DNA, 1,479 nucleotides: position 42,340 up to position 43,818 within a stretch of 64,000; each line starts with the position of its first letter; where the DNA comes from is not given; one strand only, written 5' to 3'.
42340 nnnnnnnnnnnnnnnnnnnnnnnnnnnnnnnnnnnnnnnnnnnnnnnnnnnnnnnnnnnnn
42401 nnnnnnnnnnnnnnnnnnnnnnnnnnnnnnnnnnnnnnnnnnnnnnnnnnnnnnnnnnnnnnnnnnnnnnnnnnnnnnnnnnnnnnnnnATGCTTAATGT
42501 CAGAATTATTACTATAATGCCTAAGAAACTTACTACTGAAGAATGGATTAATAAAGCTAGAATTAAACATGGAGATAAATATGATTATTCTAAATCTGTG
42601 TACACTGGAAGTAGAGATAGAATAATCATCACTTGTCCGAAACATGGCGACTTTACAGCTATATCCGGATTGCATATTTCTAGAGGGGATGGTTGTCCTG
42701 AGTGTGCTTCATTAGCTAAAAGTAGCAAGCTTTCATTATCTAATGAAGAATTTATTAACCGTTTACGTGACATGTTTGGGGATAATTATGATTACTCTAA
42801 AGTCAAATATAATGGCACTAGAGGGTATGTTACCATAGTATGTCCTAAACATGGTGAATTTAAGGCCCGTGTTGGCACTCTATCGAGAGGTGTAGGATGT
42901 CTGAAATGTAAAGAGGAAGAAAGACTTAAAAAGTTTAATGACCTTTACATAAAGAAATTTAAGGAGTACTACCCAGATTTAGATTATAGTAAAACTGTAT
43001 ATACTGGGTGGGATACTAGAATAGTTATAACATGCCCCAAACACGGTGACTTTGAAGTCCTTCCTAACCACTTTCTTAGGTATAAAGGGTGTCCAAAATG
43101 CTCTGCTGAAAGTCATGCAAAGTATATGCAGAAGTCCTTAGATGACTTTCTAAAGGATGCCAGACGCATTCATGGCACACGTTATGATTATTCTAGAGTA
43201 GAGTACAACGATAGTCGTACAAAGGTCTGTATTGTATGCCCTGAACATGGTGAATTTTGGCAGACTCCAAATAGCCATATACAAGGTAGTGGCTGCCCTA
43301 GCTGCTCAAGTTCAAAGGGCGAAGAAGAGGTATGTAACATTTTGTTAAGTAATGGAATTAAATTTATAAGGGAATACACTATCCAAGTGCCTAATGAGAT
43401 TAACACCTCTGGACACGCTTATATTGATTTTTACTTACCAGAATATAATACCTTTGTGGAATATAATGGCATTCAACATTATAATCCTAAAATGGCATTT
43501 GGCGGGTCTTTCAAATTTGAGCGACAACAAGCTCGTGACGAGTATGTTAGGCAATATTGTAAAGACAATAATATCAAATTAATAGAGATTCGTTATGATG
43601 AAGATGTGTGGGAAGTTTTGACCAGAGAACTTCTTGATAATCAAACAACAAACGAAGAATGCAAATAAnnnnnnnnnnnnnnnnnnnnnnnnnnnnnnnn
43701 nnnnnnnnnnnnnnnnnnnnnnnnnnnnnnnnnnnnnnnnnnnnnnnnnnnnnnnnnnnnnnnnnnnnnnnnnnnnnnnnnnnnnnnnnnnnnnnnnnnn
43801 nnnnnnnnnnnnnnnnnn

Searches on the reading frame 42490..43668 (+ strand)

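Call 6: search_protein_families(library=pfam, proteins=[window:42490-43668:+])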
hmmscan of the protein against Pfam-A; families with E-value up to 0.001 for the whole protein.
window:42490-43668:+ (392 aa): 4 families
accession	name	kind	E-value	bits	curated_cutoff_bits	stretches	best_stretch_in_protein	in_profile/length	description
PF05265.19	DUF723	-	1.2e-19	70.4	20.9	1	83-125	3-42/60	Protein of unknown function (DUF723)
PF14311.12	DUF4379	-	1.3e-10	41.8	24.5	0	241-274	21-55/56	Probable Treble clef zinc finger domain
PF23545.1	Zn_ribbon_HMPTM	-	3.6e-06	26.9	27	0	181-191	32-42/45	HMPTM N-terminal zinc ribbon domain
PF21817.3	CapR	-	2.2e-05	25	24.2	0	153-205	5-67/67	CapR homology domain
